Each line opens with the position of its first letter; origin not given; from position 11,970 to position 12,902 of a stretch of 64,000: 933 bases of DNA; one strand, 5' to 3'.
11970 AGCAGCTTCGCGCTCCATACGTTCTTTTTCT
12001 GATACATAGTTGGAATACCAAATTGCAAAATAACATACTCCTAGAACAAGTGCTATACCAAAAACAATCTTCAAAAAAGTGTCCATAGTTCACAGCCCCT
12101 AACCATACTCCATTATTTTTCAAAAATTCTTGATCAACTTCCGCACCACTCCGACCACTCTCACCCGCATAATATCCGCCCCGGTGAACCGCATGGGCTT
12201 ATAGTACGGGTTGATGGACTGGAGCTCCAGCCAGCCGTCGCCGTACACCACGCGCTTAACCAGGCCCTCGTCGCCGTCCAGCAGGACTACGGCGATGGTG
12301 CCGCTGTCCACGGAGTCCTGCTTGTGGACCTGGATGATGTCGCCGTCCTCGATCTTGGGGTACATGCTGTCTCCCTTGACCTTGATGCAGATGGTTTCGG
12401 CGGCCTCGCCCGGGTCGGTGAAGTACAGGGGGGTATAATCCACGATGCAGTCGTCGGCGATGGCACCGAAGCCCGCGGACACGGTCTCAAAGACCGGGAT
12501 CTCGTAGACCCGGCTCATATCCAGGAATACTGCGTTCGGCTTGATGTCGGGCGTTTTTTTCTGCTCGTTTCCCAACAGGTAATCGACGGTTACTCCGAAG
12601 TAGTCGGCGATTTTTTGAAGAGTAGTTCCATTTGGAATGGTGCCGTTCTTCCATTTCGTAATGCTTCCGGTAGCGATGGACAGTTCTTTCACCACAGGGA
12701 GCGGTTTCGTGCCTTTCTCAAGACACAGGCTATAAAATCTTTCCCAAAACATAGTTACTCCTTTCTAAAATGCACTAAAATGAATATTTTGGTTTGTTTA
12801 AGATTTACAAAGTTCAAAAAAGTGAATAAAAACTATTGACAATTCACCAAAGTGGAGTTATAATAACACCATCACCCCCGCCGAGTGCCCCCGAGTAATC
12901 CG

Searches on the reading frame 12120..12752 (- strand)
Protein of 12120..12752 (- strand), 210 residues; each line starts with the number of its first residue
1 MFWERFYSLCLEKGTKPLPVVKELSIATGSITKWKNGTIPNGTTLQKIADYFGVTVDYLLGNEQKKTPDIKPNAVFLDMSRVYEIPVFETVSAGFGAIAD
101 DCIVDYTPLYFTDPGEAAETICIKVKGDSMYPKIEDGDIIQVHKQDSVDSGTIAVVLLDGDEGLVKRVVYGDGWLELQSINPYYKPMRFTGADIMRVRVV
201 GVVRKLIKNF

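Call 12: search_protein_families(library=pfam, proteins=[window:12120-12752:-], max_evalue=0.01)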
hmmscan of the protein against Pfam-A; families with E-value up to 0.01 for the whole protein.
window:12120-12752:- (210 aa): 5 families
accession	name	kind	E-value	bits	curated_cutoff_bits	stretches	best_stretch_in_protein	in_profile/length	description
PF00717.28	Peptidase_S24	-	7.2e-24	84.2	23.3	1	86-203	1-115/116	Peptidase S24-like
PF01381.28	HTH_3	-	2.2e-06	28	23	1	23-59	18-55/55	Helix-turn-helix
PF13443.12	HTH_26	-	0.0003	21.4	22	1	20-59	16-57/63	Cro/C1-type HTH DNA-binding domain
PF12844.13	HTH_19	-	0.00095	19.5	30.2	1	20-62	18-61/64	Helix-turn-helix domain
PF10502.14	Peptidase_S26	-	0.0044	17.4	22.9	1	123-169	26-78/168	Signal peptidase, peptidase S26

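Call 13: search_protein_families(library=phrogs, proteins=[window:12120-12752:-], max_evalue=0.01)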
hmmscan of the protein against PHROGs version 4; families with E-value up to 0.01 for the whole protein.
window:12120-12752:- (210 aa): 9 families
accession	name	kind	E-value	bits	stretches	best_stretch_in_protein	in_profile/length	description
phrog_4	-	transcription regulation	1.1e-37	131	1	20-207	153-336/400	transcriptional repressor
phrog_6201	-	transcription regulation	4.9e-16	59.7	1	118-205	26-113/121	CI-like repressor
phrog_811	-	DNA, RNA and nucleotide metabolism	1.1e-12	48.7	1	84-209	11-134/140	UmuD-like protein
phrog_8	-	transcription regulation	1.9e-12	48.3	1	22-71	97-147/346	transcriptional regulator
phrog_8558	-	unknown function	1.7e-08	35.7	1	117-205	17-106/114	-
phrog_18248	-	transcription regulation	5.1e-05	23.5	1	4-60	5-60/264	transcriptional regulator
phrog_3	-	transcription regulation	0.00038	21.3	1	24-71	110-160/430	transcriptional repressor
phrog_1994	-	DNA, RNA and nucleotide metabolism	0.0041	18.1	1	11-67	9-66/170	DNA binding protein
phrog_2439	-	transcription regulation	0.0075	16.2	1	20-68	26-75/367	transcriptional regulator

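Call 17: find_related_loci(query=window:12120-12752:-, collection=viral_contigs, flank=4000)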
Query window:12120-12752:- (210 aa) in viral_contigs; peptide patterns used: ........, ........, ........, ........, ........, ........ (x = any residue, [..] = any of these).
41 stretches matched a pattern; 37 encode a relative of the query (tblastn E <= 1e-3); 37 distinct loci.
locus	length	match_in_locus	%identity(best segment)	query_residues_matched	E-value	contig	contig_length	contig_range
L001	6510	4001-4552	53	24-209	5e-66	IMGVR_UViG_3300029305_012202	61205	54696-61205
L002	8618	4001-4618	53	2-208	6e-62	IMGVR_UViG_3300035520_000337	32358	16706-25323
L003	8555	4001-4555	51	24-210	7e-57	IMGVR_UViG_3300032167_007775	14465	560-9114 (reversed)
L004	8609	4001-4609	50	9-210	1e-56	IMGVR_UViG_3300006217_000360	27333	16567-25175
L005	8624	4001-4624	47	4-210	3e-56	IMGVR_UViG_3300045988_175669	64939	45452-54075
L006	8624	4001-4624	47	4-210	4e-56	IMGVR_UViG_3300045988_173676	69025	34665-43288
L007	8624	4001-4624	47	4-210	4e-56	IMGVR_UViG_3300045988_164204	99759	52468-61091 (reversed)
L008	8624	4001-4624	47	4-210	3e-56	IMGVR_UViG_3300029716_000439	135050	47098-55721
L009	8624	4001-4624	47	4-210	4e-56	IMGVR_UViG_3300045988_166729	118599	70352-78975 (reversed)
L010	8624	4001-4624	47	4-210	3e-56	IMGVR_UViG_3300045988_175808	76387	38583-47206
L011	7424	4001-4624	47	4-210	4e-56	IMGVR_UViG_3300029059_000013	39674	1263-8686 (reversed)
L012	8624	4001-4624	47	4-210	3e-56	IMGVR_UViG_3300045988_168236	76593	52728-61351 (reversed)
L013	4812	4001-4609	50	9-210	1e-55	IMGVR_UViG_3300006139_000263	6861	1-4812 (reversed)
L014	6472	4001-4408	64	73-210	3e-55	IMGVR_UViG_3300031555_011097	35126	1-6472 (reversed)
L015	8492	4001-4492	57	43-208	1e-54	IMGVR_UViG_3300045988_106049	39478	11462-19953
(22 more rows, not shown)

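Call 60: list_cluster_members(proteins=[P0001, P0004, window:12120-12752:-])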
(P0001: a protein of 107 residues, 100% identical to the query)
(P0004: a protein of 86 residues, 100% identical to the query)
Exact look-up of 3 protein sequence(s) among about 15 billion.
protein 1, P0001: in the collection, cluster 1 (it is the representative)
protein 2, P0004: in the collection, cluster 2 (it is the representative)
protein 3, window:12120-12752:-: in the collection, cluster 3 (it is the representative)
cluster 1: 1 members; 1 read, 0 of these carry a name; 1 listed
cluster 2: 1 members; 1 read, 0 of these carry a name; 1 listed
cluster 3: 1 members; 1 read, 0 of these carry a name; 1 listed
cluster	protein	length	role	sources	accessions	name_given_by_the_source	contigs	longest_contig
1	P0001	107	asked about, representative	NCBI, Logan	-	-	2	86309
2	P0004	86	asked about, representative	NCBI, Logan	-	-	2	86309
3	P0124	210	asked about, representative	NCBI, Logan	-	-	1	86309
